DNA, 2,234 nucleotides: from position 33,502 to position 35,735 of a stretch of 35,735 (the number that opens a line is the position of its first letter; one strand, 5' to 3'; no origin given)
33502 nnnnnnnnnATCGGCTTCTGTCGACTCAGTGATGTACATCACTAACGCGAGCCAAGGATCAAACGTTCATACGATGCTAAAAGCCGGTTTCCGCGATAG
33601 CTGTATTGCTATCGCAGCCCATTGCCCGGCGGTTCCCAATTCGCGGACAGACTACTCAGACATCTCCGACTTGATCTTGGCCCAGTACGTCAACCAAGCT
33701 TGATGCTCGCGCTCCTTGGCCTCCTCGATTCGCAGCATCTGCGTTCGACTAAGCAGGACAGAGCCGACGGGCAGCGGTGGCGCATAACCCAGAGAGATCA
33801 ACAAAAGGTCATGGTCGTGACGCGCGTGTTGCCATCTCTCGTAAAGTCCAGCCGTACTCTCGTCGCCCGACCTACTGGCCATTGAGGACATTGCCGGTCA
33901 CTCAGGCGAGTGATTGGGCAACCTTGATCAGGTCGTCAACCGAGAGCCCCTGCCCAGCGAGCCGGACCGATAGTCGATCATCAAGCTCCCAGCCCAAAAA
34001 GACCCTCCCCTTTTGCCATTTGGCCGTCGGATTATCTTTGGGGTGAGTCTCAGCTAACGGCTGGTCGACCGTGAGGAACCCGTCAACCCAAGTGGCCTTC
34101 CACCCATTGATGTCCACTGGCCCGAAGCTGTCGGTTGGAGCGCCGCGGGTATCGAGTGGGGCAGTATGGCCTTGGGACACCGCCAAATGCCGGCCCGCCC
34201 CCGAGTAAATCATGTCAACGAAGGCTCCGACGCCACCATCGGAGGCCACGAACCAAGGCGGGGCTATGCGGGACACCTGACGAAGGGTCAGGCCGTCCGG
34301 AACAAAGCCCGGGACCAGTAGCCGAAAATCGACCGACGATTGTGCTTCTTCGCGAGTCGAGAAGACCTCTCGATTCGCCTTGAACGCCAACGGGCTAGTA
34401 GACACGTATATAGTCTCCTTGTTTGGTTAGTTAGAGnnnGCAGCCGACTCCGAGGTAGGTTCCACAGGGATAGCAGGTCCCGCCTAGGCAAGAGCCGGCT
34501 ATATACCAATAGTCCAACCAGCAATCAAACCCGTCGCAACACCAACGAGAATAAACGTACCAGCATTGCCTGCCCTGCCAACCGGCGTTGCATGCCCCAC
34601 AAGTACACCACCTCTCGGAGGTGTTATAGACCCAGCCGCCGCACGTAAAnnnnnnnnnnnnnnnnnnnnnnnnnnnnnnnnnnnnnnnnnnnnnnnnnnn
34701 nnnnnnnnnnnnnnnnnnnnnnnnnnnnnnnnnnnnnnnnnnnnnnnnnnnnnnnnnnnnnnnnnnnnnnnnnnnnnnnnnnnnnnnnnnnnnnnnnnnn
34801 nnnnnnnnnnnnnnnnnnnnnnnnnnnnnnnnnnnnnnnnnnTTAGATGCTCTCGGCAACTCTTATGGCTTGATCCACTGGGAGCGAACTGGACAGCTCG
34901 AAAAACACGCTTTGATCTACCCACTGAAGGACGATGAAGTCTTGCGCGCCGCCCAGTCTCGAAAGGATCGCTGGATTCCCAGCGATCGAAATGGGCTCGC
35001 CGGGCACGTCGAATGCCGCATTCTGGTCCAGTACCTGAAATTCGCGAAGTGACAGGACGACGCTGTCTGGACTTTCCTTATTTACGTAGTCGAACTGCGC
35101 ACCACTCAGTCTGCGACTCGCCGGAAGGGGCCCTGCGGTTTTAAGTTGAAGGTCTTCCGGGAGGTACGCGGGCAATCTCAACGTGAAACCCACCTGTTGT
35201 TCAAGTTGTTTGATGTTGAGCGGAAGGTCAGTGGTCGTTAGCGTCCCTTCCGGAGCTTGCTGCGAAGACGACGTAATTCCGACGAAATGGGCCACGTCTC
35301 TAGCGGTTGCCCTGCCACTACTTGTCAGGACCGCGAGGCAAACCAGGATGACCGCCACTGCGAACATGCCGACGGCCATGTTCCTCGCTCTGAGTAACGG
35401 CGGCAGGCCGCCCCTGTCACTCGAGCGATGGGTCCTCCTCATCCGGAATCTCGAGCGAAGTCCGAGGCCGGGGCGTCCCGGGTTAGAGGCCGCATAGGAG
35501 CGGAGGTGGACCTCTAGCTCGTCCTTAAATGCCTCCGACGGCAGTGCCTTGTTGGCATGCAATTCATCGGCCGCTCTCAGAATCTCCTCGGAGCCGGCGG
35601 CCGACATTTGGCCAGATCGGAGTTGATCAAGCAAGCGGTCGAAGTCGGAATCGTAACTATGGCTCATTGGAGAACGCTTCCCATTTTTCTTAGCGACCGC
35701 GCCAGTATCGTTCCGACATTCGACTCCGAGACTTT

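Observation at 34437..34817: Tat-exported 12-cysteine, Trp/Tyr-rich mini-protein embedded in an ECF sigma / anti-sigma module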

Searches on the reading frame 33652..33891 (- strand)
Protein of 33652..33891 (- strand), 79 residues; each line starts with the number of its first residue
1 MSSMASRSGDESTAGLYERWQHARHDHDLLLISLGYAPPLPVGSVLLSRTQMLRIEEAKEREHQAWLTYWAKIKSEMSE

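Call 83: search_protein_families(library=pfam, proteins=[window:33652-33891:-], max_evalue=0.00001)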
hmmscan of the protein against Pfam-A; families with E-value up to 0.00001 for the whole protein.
window:33652-33891:- (79 aa): 0 families

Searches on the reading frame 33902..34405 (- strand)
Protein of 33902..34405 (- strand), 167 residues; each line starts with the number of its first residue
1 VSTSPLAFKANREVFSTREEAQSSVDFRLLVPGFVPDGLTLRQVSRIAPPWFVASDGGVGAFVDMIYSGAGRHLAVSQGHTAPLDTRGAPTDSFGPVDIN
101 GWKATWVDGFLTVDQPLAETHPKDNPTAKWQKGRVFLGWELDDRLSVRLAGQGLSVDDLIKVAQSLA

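Call 3: search_protein_families(library=pfam, proteins=[window:33902-34405:-], max_evalue=0.1)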
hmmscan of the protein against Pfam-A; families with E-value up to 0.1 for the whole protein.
window:33902-34405:- (167 aa): 0 families

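Call 16: search_protein_families(library=ncbifam, proteins=[window:33902-34405:-], max_evalue=0.1)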
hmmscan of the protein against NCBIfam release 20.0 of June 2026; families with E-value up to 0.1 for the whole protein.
window:33902-34405:- (167 aa): 0 families

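Call 54: find_homologous_proteins(query=window:33902-34405:-, max_evalue=0.001)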
Query window:33902-34405:- (167 aa): 1 proteins with E <= 0.001 among 51 candidates.
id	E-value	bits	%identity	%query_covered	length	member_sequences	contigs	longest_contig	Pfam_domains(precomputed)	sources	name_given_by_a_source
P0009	2.3e-107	374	100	100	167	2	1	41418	-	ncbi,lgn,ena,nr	ncbi:MAG TPA: hypothetical protein VFB90_03515 [Dehalococcoidia bacterium]|nr:hypothetical protein [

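Call 98: search_solved_structures(query=A5, max_evalue=10)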
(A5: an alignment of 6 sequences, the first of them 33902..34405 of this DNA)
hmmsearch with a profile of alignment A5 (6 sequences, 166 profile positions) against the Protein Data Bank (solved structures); distinct sequences matched with E-value up to 10: 0.

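Call 101: search_protein_families(library=pfam, alignment_id=A9, max_evalue=1)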
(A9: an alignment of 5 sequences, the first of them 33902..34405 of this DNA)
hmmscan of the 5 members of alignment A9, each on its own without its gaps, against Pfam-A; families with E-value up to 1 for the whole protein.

A. member 1, window:33902-34405:- (167 aa): 0 families

B. families by the number of members that match (of 5 scanned): 1 family
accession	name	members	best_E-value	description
PF14285.11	DUF4367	1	0.0018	Domain of unknown function (DUF4367)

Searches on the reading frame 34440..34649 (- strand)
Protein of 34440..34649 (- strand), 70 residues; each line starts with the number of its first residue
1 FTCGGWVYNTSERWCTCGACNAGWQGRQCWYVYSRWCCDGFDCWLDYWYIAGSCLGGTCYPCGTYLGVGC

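Call 70: predict_structure(alignment_id=A4)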
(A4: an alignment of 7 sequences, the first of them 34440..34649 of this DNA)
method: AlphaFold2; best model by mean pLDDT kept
length: 70 residues; sequences in the alignment: 7
mean_pLDDT: 63.0   pTM: 0.41
mean pLDDT of the five models: 63.0, 60.6, 59.0, 57.6, 50.8
residues with pLDDT >= 90: 0; 70-90: 29; 50-70: 25; < 50: 16
segments of 3 or more residues with pLDDT < 50: 62-70
pLDDT, mean of each block of 10 residues (from residue 1): 69 58 55 79 79 61 41
secondary structure, 60 per line:
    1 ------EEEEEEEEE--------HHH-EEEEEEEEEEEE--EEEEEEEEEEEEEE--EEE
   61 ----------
elements in order: E7-15 E28-39 E42-55 E58-60

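Call 72: fold_search(model_id=the predicted structure, library=pdb)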
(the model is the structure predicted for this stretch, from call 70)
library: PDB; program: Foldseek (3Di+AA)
matches with E <= 10: 143; with E <= 0.001: 0
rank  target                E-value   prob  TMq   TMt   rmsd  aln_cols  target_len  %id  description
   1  5ohl_F                4.2e-01  0.15  0.24  0.21   8.4        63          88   13  K6-specific affimer bound to K6 diUb (released 2017-10-04)
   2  5ohl_A                7.6e-01  0.33  0.37  0.31   8.9        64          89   12  K6-specific affimer bound to K6 diUb (released 2017-10-04)
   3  1iho_A                1.2e+00  0.23  0.36  0.12   4.8        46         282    9  CRYSTAL APO-STRUCTURE OF PANTOTHENATE SYNTHETASE FROM E. COLI (released 2001-05-30)
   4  8j1g_B                1.3e+00  0.09  0.28  0.08  16.4        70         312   14  Structure of amino acid dehydrogenase in complex with NADPH (released 2023-08-16)
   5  9v0g_A                1.5e+00  0.33  0.36  0.16   2.8        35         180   17  Helical structure of KomBC Complex (released 2025-12-17)
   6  3q12_D                1.5e+00  0.20  0.36  0.12   4.9        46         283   11  Pantoate-beta-alanine ligase from Yersinia pestis in complex with pantoate. (released 2011-02-02)
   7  3mue_D                1.8e+00  0.20  0.37  0.12   4.7        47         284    8  Crystal Structure of Pantoate-beta-Alanine Ligase from Salmonella typhimurium (released 2010-05-26)
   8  8esd_S                2.0e+00  0.23  0.39  0.39   5.3        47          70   13  Crystal structure of COMMD7-COMMD9-COMMD5-COMMD10 tetramer (released 2023-05-24)
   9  3q10_C                2.1e+00  0.16  0.35  0.12   4.9        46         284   11  Pantoate-beta-alanine ligase from Yersinia pestis (released 2011-02-02)
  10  1b78_A                2.4e+00  0.25  0.35  0.15   2.2        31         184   19  STRUCTURE-BASED IDENTIFICATION OF THE BIOCHEMICAL FUNCTION OF A HYPOTHETICAL PROTEIN FROM METHANOCOCCUS JANNASCHII:MJ0 (released 2000-01-28)
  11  8j1g_D                2.4e+00  0.06  0.28  0.08  16.4        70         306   14  Structure of amino acid dehydrogenase in complex with NADPH (released 2023-08-16)
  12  9hau_AA               2.5e+00  0.21  0.31  0.20   4.2        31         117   10  pT=3 virus-like particle of ssRNA phage Hubei14 coat protein (released 2024-11-13)
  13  3mue_A                2.7e+00  0.15  0.36  0.12   4.8        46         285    9  Crystal Structure of Pantoate-beta-Alanine Ligase from Salmonella typhimurium (released 2010-05-26)
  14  3q10_A                2.7e+00  0.13  0.35  0.11   4.7        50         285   10  Pantoate-beta-alanine ligase from Yersinia pestis (released 2011-02-02)
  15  8j1c_C                2.7e+00  0.06  0.28  0.08  16.2        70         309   14  Structure of amino acid dehydrogenase in complex with NADP (released 2023-08-16)
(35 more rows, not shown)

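Call 74: find_homologous_proteins(query=A8, max_evalue=0.1)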
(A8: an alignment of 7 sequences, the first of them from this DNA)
Query A8 (7 sequences) (70 aa, profile of the alignment): 7 proteins with E <= 0.1 among 19 candidates.
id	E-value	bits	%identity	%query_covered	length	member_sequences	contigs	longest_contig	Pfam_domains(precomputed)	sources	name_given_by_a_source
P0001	7.0e-29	118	100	100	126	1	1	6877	-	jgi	-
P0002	2.7e-28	116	96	100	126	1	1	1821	PF10518.15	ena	-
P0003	6.3e-27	112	76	100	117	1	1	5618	-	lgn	-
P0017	1.3e-22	98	73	100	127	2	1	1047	-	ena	-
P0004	1.0e-20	92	59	100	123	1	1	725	-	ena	-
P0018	4.4e-20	90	67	99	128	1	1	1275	-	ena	-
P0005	1.9e-16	78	36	94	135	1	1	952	-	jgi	jgi:hypothetical protein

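Call 76: find_encoding_contigs(protein=P0018, flank=10000)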
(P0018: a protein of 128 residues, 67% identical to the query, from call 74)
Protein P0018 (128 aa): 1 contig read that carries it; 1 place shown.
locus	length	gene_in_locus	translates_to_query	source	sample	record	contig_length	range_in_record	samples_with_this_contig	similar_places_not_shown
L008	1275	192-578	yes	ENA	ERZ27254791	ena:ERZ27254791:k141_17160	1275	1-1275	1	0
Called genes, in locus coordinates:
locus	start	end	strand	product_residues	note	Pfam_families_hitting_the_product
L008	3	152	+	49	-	?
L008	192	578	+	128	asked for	-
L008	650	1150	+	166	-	-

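Call 77: find_encoding_contigs(protein=P0017, flank=10000)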
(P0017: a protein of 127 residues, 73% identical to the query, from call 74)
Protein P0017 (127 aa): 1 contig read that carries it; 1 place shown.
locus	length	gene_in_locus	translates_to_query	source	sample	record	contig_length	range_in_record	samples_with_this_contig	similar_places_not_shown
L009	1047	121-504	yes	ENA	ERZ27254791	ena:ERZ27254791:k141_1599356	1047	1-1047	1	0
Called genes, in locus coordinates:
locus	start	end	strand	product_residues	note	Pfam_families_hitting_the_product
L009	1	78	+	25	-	?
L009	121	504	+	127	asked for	-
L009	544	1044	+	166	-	-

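Call 87: search_protein_families(library=pfam, alignment_id=A8, max_evalue=10)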
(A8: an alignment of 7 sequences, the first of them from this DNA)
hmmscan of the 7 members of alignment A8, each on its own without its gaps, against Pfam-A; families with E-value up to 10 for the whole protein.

A. member 1, seq(70 aa): 0 families

B. families by the number of members that match (of 7 scanned): 0 families

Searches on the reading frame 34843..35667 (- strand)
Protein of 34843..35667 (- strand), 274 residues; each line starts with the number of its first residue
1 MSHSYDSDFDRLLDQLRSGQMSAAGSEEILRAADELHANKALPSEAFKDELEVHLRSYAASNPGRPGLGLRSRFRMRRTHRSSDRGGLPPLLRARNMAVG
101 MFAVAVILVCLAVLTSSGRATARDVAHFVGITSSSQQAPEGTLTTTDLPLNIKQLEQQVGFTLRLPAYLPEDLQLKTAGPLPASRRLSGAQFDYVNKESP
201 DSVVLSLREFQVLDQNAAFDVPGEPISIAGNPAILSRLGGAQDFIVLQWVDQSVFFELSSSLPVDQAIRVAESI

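Call 3: search_protein_families(library=pfam, proteins=[window:34843-35667:-], max_evalue=0.1)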
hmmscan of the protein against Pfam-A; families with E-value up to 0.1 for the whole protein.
window:34843-35667:- (274 aa): 2 families
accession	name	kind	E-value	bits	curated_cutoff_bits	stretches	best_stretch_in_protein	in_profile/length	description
PF14285.11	DUF4367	-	0.00045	21.1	22.1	1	222-274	60-110/110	Domain of unknown function (DUF4367)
PF14030.11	DUF4245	-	0.036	14.5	30.1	1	94-172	6-64/165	Protein of unknown function (DUF4245)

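Call 16: search_protein_families(library=ncbifam, proteins=[window:34843-35667:-], max_evalue=0.1)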
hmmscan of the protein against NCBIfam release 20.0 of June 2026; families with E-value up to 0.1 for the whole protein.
window:34843-35667:- (274 aa): 0 families

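Call 99: search_solved_structures(query=A6, max_evalue=10)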
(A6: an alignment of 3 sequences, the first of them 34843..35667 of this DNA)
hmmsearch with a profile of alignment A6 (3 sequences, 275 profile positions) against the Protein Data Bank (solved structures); distinct sequences matched with E-value up to 10: 1.
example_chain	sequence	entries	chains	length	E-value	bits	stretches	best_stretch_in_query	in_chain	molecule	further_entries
1w5s_A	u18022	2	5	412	1.3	11.2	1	151-173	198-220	ORIGIN RECOGNITION COMPLEX SUBUNIT 2 ORC2 | ORC2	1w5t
